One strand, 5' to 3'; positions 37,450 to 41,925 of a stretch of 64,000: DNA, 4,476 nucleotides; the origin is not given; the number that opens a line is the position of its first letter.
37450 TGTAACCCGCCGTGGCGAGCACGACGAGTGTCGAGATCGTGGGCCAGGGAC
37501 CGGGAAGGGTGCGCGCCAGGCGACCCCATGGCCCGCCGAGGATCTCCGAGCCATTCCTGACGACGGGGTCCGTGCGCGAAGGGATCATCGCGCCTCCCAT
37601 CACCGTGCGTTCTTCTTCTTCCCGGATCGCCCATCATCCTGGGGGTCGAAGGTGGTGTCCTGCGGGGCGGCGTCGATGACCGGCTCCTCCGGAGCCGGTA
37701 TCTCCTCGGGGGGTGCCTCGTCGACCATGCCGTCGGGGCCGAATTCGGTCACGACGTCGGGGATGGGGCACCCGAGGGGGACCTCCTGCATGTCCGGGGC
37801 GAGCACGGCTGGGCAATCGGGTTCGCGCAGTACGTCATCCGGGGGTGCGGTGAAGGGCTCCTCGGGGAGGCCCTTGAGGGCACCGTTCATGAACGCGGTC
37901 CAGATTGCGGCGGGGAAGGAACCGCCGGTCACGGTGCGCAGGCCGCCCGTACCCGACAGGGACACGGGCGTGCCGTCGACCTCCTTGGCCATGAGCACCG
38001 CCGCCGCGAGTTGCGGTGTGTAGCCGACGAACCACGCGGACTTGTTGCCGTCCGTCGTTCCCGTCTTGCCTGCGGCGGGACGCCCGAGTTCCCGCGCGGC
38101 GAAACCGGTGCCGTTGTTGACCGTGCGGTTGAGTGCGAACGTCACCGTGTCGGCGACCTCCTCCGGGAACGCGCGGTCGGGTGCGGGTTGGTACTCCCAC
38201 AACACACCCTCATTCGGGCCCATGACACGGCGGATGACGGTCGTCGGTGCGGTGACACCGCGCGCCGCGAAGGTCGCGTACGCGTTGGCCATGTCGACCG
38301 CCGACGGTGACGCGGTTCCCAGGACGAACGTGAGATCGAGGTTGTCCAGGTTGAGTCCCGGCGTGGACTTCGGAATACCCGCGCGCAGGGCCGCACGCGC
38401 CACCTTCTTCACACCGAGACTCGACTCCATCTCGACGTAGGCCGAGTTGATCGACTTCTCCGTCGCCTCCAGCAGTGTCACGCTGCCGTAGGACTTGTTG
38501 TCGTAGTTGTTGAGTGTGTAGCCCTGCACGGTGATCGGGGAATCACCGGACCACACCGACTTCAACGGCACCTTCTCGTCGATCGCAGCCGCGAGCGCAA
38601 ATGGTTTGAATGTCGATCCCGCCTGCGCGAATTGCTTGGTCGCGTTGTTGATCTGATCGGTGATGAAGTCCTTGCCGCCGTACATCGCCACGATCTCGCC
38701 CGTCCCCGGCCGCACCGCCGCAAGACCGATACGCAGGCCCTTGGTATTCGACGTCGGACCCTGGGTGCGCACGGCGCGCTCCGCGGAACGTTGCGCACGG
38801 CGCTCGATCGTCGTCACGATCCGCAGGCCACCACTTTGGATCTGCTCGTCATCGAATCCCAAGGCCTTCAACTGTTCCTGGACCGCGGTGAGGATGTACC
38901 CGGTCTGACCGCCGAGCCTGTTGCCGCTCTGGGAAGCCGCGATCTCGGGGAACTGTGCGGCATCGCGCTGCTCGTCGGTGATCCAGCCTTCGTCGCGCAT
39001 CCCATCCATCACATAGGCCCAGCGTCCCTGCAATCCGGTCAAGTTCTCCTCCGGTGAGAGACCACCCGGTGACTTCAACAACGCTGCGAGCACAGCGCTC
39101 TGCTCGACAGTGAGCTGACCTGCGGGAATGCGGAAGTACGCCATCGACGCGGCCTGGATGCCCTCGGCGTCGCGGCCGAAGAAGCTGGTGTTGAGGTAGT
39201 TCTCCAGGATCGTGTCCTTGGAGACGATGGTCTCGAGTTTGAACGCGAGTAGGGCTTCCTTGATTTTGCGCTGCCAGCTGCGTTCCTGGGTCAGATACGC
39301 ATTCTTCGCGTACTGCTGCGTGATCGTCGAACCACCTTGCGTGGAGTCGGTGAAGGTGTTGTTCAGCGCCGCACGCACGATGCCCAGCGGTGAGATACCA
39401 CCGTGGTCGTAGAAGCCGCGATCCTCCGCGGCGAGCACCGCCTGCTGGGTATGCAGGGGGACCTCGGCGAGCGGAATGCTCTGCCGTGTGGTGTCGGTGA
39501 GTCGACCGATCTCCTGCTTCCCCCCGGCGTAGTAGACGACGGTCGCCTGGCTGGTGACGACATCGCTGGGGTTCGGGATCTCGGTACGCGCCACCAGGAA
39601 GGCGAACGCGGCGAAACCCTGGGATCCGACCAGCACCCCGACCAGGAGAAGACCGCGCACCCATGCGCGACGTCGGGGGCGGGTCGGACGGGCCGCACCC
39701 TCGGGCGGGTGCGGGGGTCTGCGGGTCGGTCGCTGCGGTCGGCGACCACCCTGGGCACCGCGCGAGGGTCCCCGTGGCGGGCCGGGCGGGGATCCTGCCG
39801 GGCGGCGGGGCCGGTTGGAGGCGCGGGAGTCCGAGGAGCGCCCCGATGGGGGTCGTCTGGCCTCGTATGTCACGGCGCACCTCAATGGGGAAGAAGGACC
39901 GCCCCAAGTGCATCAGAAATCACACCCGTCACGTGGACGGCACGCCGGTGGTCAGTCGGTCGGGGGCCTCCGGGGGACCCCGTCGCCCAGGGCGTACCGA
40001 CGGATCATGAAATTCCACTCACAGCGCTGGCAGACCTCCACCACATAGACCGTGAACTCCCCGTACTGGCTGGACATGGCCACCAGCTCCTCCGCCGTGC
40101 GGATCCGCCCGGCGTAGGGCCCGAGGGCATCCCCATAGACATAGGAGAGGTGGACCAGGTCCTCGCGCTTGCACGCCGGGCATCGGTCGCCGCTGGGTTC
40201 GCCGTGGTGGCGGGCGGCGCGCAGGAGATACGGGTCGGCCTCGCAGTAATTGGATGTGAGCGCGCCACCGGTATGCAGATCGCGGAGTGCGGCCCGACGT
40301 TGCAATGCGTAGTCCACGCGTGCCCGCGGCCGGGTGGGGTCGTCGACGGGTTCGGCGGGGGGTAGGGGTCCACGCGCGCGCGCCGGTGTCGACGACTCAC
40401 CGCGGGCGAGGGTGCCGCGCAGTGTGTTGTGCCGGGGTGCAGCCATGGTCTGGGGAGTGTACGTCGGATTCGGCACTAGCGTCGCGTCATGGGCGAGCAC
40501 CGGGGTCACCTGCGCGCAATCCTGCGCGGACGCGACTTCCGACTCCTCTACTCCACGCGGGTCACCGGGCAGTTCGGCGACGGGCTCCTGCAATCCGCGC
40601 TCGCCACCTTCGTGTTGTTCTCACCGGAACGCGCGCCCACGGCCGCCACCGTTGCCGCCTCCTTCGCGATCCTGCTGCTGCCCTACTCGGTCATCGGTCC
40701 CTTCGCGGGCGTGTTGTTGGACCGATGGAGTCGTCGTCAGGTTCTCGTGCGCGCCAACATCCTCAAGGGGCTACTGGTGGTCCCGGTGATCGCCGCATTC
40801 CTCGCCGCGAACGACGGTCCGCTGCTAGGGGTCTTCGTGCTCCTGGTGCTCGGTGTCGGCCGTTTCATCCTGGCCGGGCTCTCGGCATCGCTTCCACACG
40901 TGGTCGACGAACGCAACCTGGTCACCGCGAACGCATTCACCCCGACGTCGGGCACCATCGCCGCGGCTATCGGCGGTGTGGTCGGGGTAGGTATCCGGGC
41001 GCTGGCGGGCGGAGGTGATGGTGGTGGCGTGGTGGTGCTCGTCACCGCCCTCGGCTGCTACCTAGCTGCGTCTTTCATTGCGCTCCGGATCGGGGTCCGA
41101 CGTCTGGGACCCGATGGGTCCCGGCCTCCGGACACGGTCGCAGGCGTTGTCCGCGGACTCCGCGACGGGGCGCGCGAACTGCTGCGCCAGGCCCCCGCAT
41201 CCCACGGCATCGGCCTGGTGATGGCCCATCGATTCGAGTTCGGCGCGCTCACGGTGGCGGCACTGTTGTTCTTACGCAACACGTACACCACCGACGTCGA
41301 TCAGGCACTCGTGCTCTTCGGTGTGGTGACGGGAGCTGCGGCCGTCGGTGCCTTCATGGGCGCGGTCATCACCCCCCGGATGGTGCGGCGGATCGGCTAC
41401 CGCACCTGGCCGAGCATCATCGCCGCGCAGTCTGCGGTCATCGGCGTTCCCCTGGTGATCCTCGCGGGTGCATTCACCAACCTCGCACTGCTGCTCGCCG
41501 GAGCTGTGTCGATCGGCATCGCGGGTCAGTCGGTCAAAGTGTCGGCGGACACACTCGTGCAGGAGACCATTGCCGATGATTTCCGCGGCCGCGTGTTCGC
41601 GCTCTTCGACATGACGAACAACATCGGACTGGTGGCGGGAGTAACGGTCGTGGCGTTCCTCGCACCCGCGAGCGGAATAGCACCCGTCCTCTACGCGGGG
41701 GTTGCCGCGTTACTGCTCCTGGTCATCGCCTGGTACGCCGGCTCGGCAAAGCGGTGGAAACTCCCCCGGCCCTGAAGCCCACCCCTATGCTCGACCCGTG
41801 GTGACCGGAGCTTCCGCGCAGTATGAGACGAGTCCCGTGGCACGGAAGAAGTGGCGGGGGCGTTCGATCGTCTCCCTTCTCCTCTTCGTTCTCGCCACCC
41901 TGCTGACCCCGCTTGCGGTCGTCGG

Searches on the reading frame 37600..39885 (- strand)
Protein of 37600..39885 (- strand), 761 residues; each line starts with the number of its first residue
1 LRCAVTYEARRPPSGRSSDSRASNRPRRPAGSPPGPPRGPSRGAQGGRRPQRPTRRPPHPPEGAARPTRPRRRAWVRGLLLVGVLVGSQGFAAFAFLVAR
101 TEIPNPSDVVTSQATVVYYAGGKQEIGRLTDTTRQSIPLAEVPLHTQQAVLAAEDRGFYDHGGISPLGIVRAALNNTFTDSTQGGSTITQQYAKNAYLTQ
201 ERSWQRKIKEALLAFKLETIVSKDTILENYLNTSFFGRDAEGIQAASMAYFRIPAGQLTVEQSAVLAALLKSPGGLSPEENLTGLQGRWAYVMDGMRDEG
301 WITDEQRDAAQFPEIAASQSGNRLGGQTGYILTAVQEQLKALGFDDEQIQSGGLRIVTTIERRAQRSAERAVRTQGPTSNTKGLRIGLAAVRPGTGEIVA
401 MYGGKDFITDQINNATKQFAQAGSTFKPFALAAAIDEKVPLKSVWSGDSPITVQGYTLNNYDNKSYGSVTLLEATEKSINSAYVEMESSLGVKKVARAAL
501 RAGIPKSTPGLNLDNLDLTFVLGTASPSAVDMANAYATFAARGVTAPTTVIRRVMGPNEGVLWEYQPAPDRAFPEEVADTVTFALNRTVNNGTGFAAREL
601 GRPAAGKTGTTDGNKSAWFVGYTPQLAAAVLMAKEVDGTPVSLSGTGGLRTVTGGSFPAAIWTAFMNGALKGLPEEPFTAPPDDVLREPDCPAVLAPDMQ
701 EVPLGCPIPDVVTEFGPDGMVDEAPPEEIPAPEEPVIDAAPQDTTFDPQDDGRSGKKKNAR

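Call 62: search_protein_families(library=pfam, proteins=[window:37600-39885:-])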
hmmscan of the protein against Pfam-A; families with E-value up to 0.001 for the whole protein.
window:37600-39885:- (761 aa): 2 families
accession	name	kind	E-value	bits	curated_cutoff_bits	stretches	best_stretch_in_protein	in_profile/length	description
PF00912.28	Transgly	-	1.8e-57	194.1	27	1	125-296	4-177/178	Transglycosylase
PF00905.27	Transpeptidase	-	2.9e-27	96.1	22.1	1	390-640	5-282/299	Penicillin binding protein transpeptidase domain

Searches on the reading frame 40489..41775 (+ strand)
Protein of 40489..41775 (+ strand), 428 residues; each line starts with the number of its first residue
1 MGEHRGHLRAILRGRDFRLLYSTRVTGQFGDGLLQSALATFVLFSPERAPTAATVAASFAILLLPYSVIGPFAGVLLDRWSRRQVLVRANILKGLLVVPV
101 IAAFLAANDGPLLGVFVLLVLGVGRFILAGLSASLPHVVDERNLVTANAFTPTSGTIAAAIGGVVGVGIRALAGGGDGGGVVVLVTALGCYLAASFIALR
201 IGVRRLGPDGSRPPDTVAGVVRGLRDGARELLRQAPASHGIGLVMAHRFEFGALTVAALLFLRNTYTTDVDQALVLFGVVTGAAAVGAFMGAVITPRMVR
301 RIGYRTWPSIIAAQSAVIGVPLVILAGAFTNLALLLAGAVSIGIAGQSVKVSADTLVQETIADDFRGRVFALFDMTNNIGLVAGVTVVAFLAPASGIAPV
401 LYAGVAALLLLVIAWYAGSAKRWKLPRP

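Call 63: search_protein_families(library=pfam, proteins=[window:40489-41775:+], max_evalue=0.00001)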
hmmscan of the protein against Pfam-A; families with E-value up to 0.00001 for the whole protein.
window:40489-41775:+ (428 aa): 3 families
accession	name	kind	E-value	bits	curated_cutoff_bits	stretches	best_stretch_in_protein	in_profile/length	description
PF07690.21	MFS_1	-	2.3e-16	60.1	33.4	2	32-347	9-308/347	Major Facilitator Superfamily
PF05977.19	MFS_3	-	8.4e-14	51.3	27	1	12-417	7-392/524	Transmembrane secretion effector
PF00083.30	Sugar_tr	-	2.3e-06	27.2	22.3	1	265-423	36-197/452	Sugar (and other) transporter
